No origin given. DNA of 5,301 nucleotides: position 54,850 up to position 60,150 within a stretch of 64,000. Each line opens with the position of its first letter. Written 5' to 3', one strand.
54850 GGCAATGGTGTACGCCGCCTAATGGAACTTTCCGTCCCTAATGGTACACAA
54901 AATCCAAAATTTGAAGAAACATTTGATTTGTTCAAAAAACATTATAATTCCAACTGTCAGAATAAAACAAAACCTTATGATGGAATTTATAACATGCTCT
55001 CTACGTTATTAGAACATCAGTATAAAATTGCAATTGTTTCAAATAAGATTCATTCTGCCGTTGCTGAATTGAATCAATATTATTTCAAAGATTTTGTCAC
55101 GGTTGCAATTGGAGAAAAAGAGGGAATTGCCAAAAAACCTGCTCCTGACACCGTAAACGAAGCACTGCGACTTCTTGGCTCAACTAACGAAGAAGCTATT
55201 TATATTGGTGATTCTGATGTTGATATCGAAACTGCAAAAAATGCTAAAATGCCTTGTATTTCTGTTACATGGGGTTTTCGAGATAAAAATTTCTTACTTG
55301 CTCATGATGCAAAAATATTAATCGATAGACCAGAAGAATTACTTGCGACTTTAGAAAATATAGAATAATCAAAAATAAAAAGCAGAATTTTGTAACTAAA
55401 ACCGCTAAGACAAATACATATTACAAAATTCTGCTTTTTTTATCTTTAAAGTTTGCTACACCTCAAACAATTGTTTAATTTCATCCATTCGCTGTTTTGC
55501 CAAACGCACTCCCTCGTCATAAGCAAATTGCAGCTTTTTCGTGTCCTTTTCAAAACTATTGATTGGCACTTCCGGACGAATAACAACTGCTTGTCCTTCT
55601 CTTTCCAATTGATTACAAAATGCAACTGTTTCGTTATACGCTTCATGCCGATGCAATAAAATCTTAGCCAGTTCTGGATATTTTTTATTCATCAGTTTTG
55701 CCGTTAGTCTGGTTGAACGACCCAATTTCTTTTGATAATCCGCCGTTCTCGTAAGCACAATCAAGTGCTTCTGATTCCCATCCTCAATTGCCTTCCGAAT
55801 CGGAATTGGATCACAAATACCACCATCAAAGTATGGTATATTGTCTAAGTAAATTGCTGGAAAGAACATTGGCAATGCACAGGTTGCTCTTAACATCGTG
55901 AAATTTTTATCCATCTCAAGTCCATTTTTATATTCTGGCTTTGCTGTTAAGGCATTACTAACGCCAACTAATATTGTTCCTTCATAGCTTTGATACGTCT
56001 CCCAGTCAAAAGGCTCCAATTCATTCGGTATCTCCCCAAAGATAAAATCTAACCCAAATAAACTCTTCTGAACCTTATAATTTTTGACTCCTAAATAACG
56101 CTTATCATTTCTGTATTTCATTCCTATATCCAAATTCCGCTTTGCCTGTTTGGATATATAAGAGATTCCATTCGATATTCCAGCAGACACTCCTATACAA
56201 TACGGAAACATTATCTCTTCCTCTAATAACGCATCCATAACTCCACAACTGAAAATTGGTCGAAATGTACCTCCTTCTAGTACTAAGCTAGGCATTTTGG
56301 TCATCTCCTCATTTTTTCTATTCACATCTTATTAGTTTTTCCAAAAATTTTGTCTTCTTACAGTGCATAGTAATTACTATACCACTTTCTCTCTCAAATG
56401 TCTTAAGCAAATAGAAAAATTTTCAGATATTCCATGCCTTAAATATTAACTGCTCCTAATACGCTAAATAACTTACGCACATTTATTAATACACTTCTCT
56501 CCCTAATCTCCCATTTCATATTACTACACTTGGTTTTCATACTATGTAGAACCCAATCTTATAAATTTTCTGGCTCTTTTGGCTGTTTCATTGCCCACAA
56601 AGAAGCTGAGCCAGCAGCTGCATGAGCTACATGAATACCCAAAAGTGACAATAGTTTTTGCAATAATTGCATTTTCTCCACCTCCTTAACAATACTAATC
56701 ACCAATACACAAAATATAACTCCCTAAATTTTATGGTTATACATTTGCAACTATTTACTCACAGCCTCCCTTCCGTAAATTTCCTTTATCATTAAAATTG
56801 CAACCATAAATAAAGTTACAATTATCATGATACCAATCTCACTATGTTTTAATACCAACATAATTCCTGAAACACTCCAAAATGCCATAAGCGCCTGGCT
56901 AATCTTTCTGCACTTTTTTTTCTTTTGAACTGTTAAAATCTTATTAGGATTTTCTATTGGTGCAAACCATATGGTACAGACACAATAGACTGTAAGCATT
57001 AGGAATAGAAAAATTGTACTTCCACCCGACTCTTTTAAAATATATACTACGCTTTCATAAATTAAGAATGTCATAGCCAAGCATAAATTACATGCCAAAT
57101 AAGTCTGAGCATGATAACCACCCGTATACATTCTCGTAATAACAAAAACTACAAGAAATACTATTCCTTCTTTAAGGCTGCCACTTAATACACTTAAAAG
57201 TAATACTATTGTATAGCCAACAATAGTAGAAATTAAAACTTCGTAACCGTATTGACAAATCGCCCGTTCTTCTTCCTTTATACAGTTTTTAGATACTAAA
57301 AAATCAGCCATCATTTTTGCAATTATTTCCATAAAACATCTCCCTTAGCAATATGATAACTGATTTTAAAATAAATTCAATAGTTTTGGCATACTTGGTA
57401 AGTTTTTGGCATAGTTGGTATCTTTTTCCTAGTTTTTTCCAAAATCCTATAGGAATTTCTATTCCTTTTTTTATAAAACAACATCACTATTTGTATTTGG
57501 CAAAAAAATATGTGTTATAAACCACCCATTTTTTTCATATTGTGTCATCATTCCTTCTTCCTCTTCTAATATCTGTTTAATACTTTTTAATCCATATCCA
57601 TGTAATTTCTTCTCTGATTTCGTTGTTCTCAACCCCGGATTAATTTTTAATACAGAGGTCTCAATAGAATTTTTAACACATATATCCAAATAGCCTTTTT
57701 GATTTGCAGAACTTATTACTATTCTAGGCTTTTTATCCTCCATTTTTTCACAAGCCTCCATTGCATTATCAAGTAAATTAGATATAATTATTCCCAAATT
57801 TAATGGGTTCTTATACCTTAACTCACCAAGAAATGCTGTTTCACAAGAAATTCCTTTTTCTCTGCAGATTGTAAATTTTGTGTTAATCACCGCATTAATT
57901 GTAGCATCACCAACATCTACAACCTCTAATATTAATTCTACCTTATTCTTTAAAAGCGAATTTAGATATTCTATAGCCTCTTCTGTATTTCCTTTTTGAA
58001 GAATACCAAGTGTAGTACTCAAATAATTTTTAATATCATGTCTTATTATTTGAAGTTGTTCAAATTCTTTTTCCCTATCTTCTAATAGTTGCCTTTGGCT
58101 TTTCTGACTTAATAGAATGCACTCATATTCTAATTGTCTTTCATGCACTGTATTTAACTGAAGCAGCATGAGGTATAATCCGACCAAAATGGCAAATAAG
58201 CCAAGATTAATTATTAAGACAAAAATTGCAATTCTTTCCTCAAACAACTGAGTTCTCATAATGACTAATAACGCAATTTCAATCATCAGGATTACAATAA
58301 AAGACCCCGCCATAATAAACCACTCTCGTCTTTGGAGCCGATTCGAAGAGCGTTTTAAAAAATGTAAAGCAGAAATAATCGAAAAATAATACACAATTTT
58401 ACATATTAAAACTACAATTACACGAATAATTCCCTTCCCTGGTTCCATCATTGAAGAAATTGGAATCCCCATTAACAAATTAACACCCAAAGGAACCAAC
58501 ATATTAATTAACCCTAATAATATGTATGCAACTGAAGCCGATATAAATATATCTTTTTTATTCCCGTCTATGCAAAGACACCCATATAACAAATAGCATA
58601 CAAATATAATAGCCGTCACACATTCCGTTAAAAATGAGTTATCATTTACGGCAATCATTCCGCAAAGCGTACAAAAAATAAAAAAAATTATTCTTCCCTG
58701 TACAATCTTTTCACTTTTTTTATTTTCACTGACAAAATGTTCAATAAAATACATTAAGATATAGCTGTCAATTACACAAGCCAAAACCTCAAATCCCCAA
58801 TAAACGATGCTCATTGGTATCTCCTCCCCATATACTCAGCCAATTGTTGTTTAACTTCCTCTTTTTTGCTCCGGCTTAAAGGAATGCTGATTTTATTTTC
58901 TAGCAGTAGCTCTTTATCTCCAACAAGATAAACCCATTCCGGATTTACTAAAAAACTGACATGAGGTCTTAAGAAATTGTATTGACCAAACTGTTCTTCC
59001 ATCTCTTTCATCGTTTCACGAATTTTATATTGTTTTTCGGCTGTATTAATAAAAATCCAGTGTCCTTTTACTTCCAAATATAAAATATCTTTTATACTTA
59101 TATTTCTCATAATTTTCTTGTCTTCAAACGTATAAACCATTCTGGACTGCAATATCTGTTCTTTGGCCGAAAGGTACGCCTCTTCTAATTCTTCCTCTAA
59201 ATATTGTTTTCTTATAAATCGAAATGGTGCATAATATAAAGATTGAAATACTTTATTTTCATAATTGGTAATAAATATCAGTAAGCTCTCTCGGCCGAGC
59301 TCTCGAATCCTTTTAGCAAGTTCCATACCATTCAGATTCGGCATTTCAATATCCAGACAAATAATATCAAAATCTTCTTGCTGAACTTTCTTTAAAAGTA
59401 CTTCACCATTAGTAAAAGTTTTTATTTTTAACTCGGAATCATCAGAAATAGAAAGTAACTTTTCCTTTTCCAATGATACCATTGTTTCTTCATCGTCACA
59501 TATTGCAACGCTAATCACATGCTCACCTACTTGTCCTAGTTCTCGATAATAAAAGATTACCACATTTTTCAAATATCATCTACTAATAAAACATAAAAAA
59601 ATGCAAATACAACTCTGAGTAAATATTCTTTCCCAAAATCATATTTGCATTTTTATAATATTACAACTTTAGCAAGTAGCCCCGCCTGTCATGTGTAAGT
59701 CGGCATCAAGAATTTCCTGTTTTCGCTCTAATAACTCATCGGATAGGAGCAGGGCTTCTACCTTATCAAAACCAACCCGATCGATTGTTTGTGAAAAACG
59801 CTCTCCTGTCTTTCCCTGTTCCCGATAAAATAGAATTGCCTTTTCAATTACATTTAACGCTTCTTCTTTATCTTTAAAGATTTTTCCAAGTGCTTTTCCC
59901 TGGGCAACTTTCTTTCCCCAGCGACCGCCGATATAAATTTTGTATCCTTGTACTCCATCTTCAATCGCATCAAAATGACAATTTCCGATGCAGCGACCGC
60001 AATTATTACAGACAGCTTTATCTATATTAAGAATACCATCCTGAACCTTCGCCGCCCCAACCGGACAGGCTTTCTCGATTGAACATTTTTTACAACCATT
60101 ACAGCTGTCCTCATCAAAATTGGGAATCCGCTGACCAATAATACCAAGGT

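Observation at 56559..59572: agr-type quorum-sensing locus in non-canonical order (agrA-agrC-agrB-agrD) with a cysteine-less AgrD candidate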

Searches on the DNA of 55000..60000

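Call 51: search_rna_families(source=window, start=55000, end=60000, threshold=evalue, max_evalue=1)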
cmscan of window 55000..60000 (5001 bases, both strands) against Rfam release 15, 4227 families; matches with E-value up to 1: 1.
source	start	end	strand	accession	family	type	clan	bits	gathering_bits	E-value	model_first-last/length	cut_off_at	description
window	55371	55447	-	RF03745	mir-2063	Gene; miRNA;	-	27.1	100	0.063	1-77/77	no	mir-2063 microRNA precursor family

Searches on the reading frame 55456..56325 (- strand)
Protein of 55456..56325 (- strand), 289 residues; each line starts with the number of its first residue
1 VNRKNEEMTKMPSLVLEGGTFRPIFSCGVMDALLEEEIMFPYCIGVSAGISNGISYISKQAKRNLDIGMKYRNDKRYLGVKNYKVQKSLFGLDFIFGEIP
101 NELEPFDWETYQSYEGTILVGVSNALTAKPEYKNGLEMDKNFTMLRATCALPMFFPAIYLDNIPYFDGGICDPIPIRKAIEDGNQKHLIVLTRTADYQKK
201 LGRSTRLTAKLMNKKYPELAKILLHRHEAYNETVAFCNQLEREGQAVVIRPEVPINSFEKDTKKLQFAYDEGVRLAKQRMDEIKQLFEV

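Call 3: search_protein_families(library=pfam, proteins=[window:55456-56325:-], max_evalue=0.1)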
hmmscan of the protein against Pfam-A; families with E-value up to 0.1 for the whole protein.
window:55456-56325:- (289 aa): 3 families
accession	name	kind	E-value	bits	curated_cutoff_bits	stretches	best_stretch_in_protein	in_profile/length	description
PF19890.4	DUF6363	-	7.4e-22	77.4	26.4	1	216-287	1-74/75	Domain of unknown function (DUF6363)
PF01734.28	Patatin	-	6.5e-19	69.3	27.7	1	14-180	1-191/191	Patatin-like phospholipase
PF24101.1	eWH_GTF3C1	-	0.087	13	30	0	238-285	53-100/110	GTF3C1, extended winged-helix domain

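Call 4: search_protein_families(library=ncbifam, proteins=[window:55456-56325:-], max_evalue=0.1)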
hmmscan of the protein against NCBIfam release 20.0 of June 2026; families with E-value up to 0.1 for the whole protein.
window:55456-56325:- (289 aa): 3 families
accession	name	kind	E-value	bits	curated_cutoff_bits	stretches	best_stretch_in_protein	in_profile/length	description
NF041079.1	CBASS_lipase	equivalog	0.0039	16.5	200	1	129-175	131-180/317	CBASS cGAMP-activated phospholipase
NF007623.0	PRK10279.1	equivalog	0.045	12.9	272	0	142-180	130-168/301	patatin-like phospholipase RssA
NF040805.1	blaOXA-732_like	exception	0.096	12.2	585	0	59-111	50-100/261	OXA-732 family class D beta-lactamase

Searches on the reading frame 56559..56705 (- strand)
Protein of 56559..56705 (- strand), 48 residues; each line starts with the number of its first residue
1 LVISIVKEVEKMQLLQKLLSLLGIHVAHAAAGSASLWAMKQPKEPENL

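Call 3: search_protein_families(library=pfam, proteins=[window:56559-56705:-], max_evalue=0.1)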
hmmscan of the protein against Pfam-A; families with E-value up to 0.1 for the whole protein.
window:56559-56705:- (48 aa): 0 families

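Call 4: search_protein_families(library=ncbifam, proteins=[window:56559-56705:-], max_evalue=0.1)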
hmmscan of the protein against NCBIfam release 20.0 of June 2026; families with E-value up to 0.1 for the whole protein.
window:56559-56705:- (48 aa): 1 family
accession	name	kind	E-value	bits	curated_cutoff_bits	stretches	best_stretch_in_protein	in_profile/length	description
TIGR04223.1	quorum_AgrD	subfamily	9e-05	22.5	19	1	17-48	5-36/38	AgrD family cyclic lactone autoinducer peptide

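Call 10: find_homologous_proteins(query=window:56559-56705:-, max_evalue=10)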
Query window:56559-56705:- (48 aa): 1 proteins with E <= 10 among 1 candidates.
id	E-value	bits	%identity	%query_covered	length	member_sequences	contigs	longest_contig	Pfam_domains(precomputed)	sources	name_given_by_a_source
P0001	6.2e-15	71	100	54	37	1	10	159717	-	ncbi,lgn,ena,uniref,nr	ncbi:cyclic lactone autoinducer peptide [Velocimicrobium porci]|uniref:Cyclic lactone autoinducer pe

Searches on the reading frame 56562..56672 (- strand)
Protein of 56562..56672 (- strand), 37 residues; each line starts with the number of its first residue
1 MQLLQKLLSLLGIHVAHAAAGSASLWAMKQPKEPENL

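Call 33: search_protein_representatives(protein=window:56562-56672:-)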
Query: 37 residues. Proteins with E-value up to 0.001 (for the whole library): 2; up to 1e-10: 0; up to 1e-30: 0. The best 2 are listed.
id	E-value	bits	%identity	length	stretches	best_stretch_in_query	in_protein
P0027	4.1e-08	47.3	68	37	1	1-37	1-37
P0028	6.2e-05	37.7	40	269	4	14-36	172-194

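Call 46: search_protein_families(library=ncbifam, alignment_id=A3, max_evalue=0.01)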
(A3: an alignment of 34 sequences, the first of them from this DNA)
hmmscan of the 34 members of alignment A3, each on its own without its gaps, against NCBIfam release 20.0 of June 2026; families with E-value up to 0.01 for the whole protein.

A. member 1, seq(37 aa): 1 family
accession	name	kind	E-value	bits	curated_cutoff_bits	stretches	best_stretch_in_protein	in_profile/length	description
TIGR04223.1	quorum_AgrD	subfamily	4.3e-05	23.6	19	1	6-37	5-36/38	AgrD family cyclic lactone autoinducer peptide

B. families by the number of members that match (of 34 scanned): 1 family
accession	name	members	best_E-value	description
TIGR04223.1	quorum_AgrD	32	1.9e-14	AgrD family cyclic lactone autoinducer peptide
